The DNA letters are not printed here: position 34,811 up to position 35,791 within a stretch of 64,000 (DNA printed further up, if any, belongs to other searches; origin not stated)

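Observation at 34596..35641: Second, divergent NTase module with the same promoter-plus-palindrome architecture 1.4 kb downstream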

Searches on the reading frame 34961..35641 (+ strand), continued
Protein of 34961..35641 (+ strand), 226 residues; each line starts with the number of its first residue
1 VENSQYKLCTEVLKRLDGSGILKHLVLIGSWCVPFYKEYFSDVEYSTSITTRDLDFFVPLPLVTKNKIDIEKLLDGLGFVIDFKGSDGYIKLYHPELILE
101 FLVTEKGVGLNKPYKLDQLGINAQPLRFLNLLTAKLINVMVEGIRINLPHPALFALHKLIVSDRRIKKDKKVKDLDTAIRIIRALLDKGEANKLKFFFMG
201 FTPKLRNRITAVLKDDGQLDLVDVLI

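Call 60: find_homologous_proteins(query=L092:2572-3591:+, max_evalue=0.001)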
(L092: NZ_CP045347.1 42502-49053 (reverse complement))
Query L092:2572-3591:+ (340 aa): 2992 proteins with E <= 0.001 among 8000 candidates; the best 120 are listed.
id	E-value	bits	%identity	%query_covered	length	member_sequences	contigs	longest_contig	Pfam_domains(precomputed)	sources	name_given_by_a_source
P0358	4.5e-213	724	96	100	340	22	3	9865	PF12281.15,PF20586.4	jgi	jgi:hypothetical protein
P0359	1.8e-208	709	95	100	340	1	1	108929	PF12281.15,PF20586.4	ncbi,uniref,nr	ncbi:nucleotidyltransferase family protein [Roseibium sediminicola]|uniref:GSU2403 family nucleotidy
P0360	1.9e-198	676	88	100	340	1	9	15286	PF12281.15,PF20586.4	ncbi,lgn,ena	-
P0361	2.4e-191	653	86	100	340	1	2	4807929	PF12281.15,PF20586.4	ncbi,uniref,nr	ncbi:GSU2403 family nucleotidyltransferase fold protein [Roseibium salinum]|uniref:GSU2403 family nu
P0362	3.0e-191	653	86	100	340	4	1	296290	PF12281.15,PF20586.4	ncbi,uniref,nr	ncbi:hypothetical protein HK439_01175 [Labrenzia aggregata]|uniref:Uncharacterized protein n=1 Tax=R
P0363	2.5e-190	650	85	99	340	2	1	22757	PF12281.15,PF20586.4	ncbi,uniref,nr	ncbi:nucleotidyltransferase family protein [Roseibium sediminis]|uniref:nucleotidyltransferase famil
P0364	3.4e-190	649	86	99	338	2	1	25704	PF12281.15,PF20586.4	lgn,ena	-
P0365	3.0e-188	643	86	100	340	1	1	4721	PF12281.15,PF20586.4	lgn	-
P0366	5.7e-188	642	84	99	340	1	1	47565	PF12281.15,PF20586.4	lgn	-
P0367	5.9e-187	638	83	100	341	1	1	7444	PF12281.15,PF20586.4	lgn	-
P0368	1.8e-186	637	83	100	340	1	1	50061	PF12281.15,PF20586.4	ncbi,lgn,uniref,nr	ncbi:conserved hypothetical protein [Roseibium sp. TrichSKD4]|uniref:nucleotidyltransferase family p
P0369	4.9e-186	635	83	99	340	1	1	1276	PF12281.15,PF20586.4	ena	-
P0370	8.2e-186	635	82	100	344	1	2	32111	PF12281.15,PF20586.4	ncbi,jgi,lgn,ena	jgi:hypothetical protein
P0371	3.8e-184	629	83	99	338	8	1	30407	PF12281.15,PF20586.4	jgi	jgi:hypothetical protein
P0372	1.2e-183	628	82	100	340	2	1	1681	PF12281.15,PF20586.4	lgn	-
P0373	5.5e-182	622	82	100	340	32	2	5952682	PF12281.15,PF20586.4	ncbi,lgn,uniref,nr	ncbi:hypothetical protein ACP90_08575 [Labrenzia sp. CP4]|uniref:nucleotidyltransferase family prote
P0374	1.2e-181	621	81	100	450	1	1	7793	PF12281.15,PF20586.4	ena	-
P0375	2.6e-181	620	81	100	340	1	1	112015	PF12281.15,PF20586.4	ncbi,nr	ncbi:hypothetical protein FMN50_00950 [Rhodobacterales bacterium]|nr:hypothetical protein FMN50_0095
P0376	5.4e-181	619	82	99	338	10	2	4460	PF12281.15,PF20586.4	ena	-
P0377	2.0e-167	574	80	95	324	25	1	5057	PF12281.15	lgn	-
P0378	4.8e-166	570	75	99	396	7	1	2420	PF12281.15,PF20586.4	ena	-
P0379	4.9e-166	570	75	99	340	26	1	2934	PF12281.15,PF20586.4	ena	-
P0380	9.5e-166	569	74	100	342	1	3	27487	PF12281.15,PF20586.4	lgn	-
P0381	3.6e-164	564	75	99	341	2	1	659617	PF12281.15,PF20586.4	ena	-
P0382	1.0e-162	559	73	100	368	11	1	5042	PF12281.15,PF20586.4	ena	-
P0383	1.5e-161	555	73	96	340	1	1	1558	PF12281.15,PF20586.4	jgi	jgi:hypothetical protein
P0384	2.7e-161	554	71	99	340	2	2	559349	PF12281.15,PF20586.4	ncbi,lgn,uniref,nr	ncbi:hypothetical protein SAMN05216196_103503 [Lutimaribacter pacificus]|uniref:Uncharacterized prot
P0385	6.2e-161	553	71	99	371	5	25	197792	PF12281.15,PF20586.4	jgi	jgi:hypothetical protein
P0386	6.8e-161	553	73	98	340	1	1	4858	PF12281.15,PF20586.4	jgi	jgi:hypothetical protein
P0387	2.7e-160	551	72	99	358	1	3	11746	PF12281.15,PF20586.4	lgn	-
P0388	5.2e-160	550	71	98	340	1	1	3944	PF12281.15,PF20586.4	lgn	-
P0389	7.1e-160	549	74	93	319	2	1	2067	PF12281.15,PF20586.4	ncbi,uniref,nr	ncbi:GSU2403 family nucleotidyltransferase fold protein [Roseibium sp. RKSG952]|uniref:nucleotidyltr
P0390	1.1e-159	549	72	99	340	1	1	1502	PF12281.15,PF20586.4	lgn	-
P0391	7.3e-159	546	72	99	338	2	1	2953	PF12281.15,PF20586.4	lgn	-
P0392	2.4e-158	544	72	99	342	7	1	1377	PF12281.15,PF20586.4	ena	-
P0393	3.9e-158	544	70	99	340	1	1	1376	PF12281.15,PF20586.4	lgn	-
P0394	8.9e-158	543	72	99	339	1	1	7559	PF12281.15,PF20586.4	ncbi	-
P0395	8.6e-157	539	69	99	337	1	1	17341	PF12281.15,PF20586.4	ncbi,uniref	ncbi:GSU2403 family nucleotidyltransferase fold protein [Thioclava sp.]|uniref:nucleotidyltransferas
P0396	1.6e-156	539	71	99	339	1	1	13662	PF12281.15,PF20586.4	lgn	-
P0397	2.2e-156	538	70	99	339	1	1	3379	PF12281.15,PF20586.4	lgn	-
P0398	5.9e-156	537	74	94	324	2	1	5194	PF12281.15,PF20586.4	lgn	-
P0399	7.3e-156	536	70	100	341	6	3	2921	PF12281.15,PF20586.4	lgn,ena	-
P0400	7.8e-156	536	71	99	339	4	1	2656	PF12281.15,PF20586.4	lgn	-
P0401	2.6e-155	535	71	99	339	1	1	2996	PF12281.15,PF20586.4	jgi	jgi:hypothetical protein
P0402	3.1e-155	534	70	99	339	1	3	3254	PF12281.15,PF20586.4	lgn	-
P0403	3.3e-155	534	69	99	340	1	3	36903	PF12281.15,PF20586.4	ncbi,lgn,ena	-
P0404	7.2e-155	533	71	99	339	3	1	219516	PF12281.15,PF20586.4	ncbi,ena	-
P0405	8.9e-155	533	70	99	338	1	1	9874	PF12281.15,PF20586.4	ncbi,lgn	-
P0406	1.0e-154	533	71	99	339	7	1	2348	PF12281.15,PF20586.4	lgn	-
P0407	1.2e-154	532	70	100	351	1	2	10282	PF12281.15,PF20586.4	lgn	-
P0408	1.2e-154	532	69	99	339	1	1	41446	PF12281.15,PF20586.4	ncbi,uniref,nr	ncbi:nucleotidyltransferase family protein [Solirhodobacter olei]|uniref:nucleotidyltransferase fami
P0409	1.3e-154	532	69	99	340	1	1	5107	PF12281.15,PF20586.4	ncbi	-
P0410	2.7e-154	531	70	99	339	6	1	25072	PF12281.15,PF20586.4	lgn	-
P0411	2.9e-154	531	70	99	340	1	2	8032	PF12281.15,PF20586.4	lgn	-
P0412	3.4e-154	531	69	100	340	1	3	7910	PF12281.15,PF20586.4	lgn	-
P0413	4.1e-154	531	85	81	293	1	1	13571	PF12281.15,PF20586.4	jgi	jgi:hypothetical protein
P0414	8.4e-154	530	69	99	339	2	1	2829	PF12281.15,PF20586.4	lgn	-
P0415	1.2e-153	529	69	99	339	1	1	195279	PF12281.15,PF20586.4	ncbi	ncbi:nucleotidyltransferase family protein (plasmid) [Roseobacteraceae bacterium NS-SX3]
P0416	1.4e-153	529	70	99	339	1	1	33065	PF12281.15,PF20586.4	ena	-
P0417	1.4e-153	529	69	99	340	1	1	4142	PF12281.15,PF20586.4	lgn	-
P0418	2.7e-153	528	70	99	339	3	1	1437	PF12281.15,PF20586.4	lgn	-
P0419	4.2e-153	527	70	96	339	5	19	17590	PF12281.15,PF20586.4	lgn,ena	-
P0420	5.1e-153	527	69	99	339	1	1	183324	PF12281.15,PF20586.4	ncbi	ncbi:MAG: GSU2403 family nucleotidyltransferase fold protein [Amaricoccus sp.]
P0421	6.8e-153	527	70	100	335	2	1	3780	PF12281.15,PF20586.4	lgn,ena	-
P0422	8.1e-153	526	68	100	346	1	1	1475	PF12281.15,PF20586.4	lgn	-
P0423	9.4e-153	526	69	99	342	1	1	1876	PF12281.15,PF20586.4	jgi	jgi:hypothetical protein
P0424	1.6e-152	525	70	99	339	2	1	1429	PF12281.15,PF20586.4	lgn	-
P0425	2.5e-152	525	70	99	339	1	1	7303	PF12281.15,PF20586.4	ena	-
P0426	1.1e-151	523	68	99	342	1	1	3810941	PF12281.15,PF20586.4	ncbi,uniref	ncbi:MAG: GSU2403 family nucleotidyltransferase fold protein [Amaricoccus sp.]|uniref:nucleotidyltra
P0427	7.0e-151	520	70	99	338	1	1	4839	PF12281.15,PF20586.4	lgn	-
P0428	9.3e-151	520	69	99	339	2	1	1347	PF12281.15,PF20586.4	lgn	-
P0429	1.0e-150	519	69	98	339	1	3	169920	PF12281.15,PF20586.4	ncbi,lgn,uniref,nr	ncbi:GSU2403 family nucleotidyltransferase fold protein [Amaricoccus sp.]|uniref:nucleotidyltransfer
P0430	1.1e-150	519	68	99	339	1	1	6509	PF12281.15,PF20586.4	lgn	-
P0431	2.0e-150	518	69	99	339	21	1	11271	PF12281.15,PF20586.4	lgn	-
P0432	2.9e-150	518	70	99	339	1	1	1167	PF12281.15,PF20586.4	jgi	jgi:hypothetical protein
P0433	5.1e-150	517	70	99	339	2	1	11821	PF12281.15,PF20586.4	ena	-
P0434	8.3e-150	516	68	99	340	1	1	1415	PF12281.15,PF20586.4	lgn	-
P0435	4.9e-149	514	72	96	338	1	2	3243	PF12281.15,PF20586.4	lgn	-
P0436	5.2e-149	514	66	99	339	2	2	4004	PF12281.15,PF20586.4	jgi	jgi:hypothetical protein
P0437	5.6e-149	514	68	99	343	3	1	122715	PF12281.15,PF20586.4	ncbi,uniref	ncbi:nucleotidyltransferase family protein [Amaricoccus tamworthensis]|uniref:nucleotidyltransferase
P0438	5.7e-149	514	69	99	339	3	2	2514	PF12281.15,PF20586.4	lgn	-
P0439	6.5e-149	513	69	99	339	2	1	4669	PF12281.15,PF20586.4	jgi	-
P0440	6.8e-149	513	70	95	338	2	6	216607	PF12281.15,PF20586.4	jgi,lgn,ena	-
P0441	7.7e-149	513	69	99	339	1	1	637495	PF12281.15,PF20586.4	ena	-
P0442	7.9e-149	513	69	99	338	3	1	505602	PF12281.15,PF20586.4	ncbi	ncbi:nucleotidyltransferase family protein [Halovulum sp. GXIMD14794]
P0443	1.4e-148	512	69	99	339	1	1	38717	PF12281.15,PF20586.4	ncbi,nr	ncbi:hypothetical protein E0K89_019590 [Aquicoccus sp. SCR17]|nr:hypothetical protein [Carideicomes 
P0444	1.4e-148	512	70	99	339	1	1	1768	PF12281.15,PF20586.4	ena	-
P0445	1.9e-148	512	70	96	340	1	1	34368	PF12281.15,PF20586.4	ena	-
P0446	3.7e-148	511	69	95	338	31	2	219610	PF12281.15,PF20586.4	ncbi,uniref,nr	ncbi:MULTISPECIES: GSU2403 family nucleotidyltransferase fold protein [unclassified Paracoccus (in: 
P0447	4.1e-148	511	67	98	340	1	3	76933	PF12281.15,PF20586.4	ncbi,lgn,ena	-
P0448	6.4e-148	510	68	99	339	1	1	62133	PF12281.15,PF20586.4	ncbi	-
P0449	1.1e-147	509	68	99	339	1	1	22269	PF12281.15,PF20586.4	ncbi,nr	nr:GSU2403 family nucleotidyltransferase fold protein [Solirhodobacter olei]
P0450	1.2e-147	509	68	99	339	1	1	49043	PF12281.15,PF20586.4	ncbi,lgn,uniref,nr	ncbi:nucleotidyltransferase family protein [Mameliella alba]|uniref:nucleotidyltransferase family pr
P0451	1.4e-147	509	67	99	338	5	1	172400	PF12281.15,PF20586.4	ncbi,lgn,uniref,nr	ncbi:nucleotidyltransferase family protein [Paracoccus sp. J56]|uniref:nucleotidyltransferase family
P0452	1.6e-147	509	68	95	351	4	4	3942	PF12281.15,PF20586.4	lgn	-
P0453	1.8e-147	509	69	99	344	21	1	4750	PF12281.15,PF20586.4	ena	-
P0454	1.9e-147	509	68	99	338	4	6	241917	PF12281.15,PF20586.4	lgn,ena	-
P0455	4.0e-147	508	66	99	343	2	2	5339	PF12281.15,PF20586.4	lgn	-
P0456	7.2e-147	507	69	95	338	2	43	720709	PF12281.15,PF20586.4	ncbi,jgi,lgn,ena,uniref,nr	ncbi:GSU2403 family nucleotidyltransferase fold protein [Paracoccus sp. P2]|uniref:Nucleotidyltransf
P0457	8.1e-147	507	67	99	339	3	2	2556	PF12281.15,PF20586.4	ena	-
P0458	9.3e-147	506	67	98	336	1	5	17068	PF12281.15,PF20586.4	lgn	-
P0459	1.2e-146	506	70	95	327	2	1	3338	PF12281.15,PF20586.4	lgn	-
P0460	1.3e-146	506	65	99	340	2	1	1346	PF12281.15,PF20586.4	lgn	-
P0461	1.6e-146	506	67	99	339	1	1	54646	PF12281.15,PF20586.4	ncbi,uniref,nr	ncbi:nucleotidyltransferase family protein [Mameliella alba]|uniref:Uncharacterized protein n=1 Tax=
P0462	4.3e-146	504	67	99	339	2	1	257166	PF12281.15,PF20586.4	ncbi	ncbi:nucleotidyltransferase family protein [Roseivivax sp. CAU 1761]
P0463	4.6e-146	504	67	99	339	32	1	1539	PF12281.15,PF20586.4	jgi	-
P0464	4.7e-146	504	68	96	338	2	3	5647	PF12281.15,PF20586.4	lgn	-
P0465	6.0e-146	504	66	99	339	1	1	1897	PF12281.15,PF20586.4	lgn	-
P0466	6.7e-146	504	68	99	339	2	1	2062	PF12281.15,PF20586.4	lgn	-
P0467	8.0e-146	503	66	99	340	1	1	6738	PF12281.15,PF20586.4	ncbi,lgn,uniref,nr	ncbi:nucleotidyltransferase family protein [Rubrimonas cliftonensis]|uniref:Nucleotidyltransferase n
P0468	1.1e-145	503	66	99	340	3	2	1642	PF12281.15,PF20586.4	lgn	-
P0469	1.4e-145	503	68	99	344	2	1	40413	PF12281.15,PF20586.4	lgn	-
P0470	2.1e-145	502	69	96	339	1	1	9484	PF12281.15,PF20586.4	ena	-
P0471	2.7e-145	502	67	99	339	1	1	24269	PF12281.15,PF20586.4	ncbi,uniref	ncbi:GSU2403 family nucleotidyltransferase fold protein [Sulfitobacter sp. 1A13496]|uniref:nucleotid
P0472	3.2e-145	501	66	100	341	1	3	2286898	PF12281.15,PF20586.4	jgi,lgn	jgi:hypothetical protein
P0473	4.8e-145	501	67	98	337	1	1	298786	PF12281.15,PF20586.4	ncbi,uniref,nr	ncbi:GSU2403 family nucleotidyltransferase fold protein [Sulfitobacter sp. D35]|uniref:nucleotidyltr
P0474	5.4e-145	501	67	99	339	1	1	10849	PF12281.15,PF20586.4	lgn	-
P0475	6.6e-145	500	67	99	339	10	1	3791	PF12281.15,PF20586.4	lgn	-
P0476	9.2e-145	500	67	99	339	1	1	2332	PF12281.15,PF20586.4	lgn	-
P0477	9.8e-145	500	66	99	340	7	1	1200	PF12281.15,PF20586.4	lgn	-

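Call 65: find_encoding_contigs(protein=P0426, flank=4000, max_places=1)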
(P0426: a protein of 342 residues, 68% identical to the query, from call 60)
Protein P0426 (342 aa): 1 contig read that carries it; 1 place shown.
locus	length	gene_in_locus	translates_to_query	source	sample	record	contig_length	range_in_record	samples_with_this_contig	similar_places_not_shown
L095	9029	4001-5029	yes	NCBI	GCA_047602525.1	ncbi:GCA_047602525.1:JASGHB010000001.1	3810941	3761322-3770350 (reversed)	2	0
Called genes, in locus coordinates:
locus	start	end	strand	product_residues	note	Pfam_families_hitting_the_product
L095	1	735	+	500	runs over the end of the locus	PF13541:ChlI, PF01078:Mg_chelatase, PF00158:Sigma54_activat (faint), PF00493:MCM (faint), PF07728:AAA_5 (weak), PF13335:Mg_chelatase_C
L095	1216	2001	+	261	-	PF01975:SurE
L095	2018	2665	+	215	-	PF01135:PCMT, PF00398:RrnaAD, PF13649:Methyltransf_25 (weak)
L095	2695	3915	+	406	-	PF01476:LysM, PF01551:Peptidase_M23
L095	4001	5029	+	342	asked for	PF20586:DUF6788, PF12281:NTP_transf_8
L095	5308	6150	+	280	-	PF13717:Zn_ribbon_4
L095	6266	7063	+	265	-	PF01183:Glyco_hydro_25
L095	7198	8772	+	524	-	PF05222:AlaDh_PNT_N, PF02826:2-Hacid_dh_C (faint), PF01262:AlaDh_PNT_C, PF12769:PNTB_4TM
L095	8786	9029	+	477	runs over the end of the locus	PF02233:PNTB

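Call 66: find_encoding_contigs(protein=P0472, flank=4000, max_places=1)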
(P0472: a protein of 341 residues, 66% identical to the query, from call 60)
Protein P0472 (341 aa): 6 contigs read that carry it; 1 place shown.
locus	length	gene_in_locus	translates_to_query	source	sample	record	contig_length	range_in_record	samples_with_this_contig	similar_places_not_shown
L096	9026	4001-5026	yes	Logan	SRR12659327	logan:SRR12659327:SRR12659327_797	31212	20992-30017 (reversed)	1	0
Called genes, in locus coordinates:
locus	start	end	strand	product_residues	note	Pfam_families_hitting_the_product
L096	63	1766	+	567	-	PF16655:PhoD_N, PF09423:PhoD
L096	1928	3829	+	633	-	PF01343:Peptidase_S49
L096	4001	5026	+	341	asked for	PF20586:DUF6788, PF12281:NTP_transf_8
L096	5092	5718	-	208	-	PF01227:GTP_cyclohydroI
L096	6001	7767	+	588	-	PF01406:tRNA-synt_1e, PF09334:tRNA-synt_1g (faint), PF09190:DALR_2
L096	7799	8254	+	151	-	PF01592:NifU_N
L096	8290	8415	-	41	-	-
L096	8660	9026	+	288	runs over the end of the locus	PF13641:Glyco_tranf_2_3, PF00535:Glycos_transf_2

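Call 67: find_encoding_contigs(protein=P0446, flank=4000, max_places=2)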
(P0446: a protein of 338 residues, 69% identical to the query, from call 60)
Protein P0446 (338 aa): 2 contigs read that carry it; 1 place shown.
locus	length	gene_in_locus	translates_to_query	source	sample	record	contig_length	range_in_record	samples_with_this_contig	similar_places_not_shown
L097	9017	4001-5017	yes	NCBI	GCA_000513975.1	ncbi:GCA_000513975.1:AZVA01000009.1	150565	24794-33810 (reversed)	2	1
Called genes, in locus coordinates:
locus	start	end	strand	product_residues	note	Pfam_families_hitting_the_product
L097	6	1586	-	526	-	PF00732:GMC_oxred_N, PF05199:GMC_oxred_C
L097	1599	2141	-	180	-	-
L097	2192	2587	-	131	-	PF00903:Glyoxalase, PF13669:Glyoxalase_4 (weak), PF18029:Glyoxalase_6 (weak)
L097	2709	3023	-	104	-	PF13467:RHH_4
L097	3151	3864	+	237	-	PF01955:CbiZ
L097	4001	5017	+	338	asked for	PF20586:DUF6788, PF12281:NTP_transf_8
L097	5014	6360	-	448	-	PF00072:Response_reg, PF00158:Sigma54_activat, PF13191:AAA_16 (weak), PF14532:Sigma54_activ_2, PF07728:AAA_5 (weak), PF25601:AAA_lid_14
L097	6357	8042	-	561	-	PF02743:dCache_1, PF00512:HisKA, PF02518:HATPase_c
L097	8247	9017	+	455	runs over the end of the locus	PF00375:SDF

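Call 74: search_protein_families(library=phrogs, proteins=[window:34961-35638:+, L092:2572-3591:+], max_evalue=0.01)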
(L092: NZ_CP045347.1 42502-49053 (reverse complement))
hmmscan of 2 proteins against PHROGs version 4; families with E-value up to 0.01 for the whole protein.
window:34961-35638:+ (226 aa): 0 families

L092:2572-3591:+ (340 aa): 0 families

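Call 75: search_dna_similar(query=L092:2572-3591:+, collection=phages, mode=protein, max_evalue=0.001, max_rows=10)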
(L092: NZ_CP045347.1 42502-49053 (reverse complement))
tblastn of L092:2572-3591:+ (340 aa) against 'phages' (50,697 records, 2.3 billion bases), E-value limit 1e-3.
No match.

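Call 76: search_protein_families(library=ncbifam, proteins=[L092:2572-3591:+, L093:2692-3738:+, P0089], max_evalue=1)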
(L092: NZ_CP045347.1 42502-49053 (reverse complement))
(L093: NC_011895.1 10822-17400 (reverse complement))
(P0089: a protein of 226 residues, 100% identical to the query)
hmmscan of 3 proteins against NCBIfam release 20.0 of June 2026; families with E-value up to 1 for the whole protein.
L092:2572-3591:+ (340 aa): 0 families

L093:2692-3738:+ (349 aa): 0 families

P0089 (226 aa): 0 families

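Call 77: search_protein_families(library=padloc, proteins=[L092:2572-3591:+, L093:2692-3738:+], max_evalue=1)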
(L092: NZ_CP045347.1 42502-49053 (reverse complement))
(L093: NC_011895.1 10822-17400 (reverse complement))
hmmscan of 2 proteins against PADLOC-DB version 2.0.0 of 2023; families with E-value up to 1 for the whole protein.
L092:2572-3591:+ (340 aa): 0 families

L093:2692-3738:+ (349 aa): 0 families
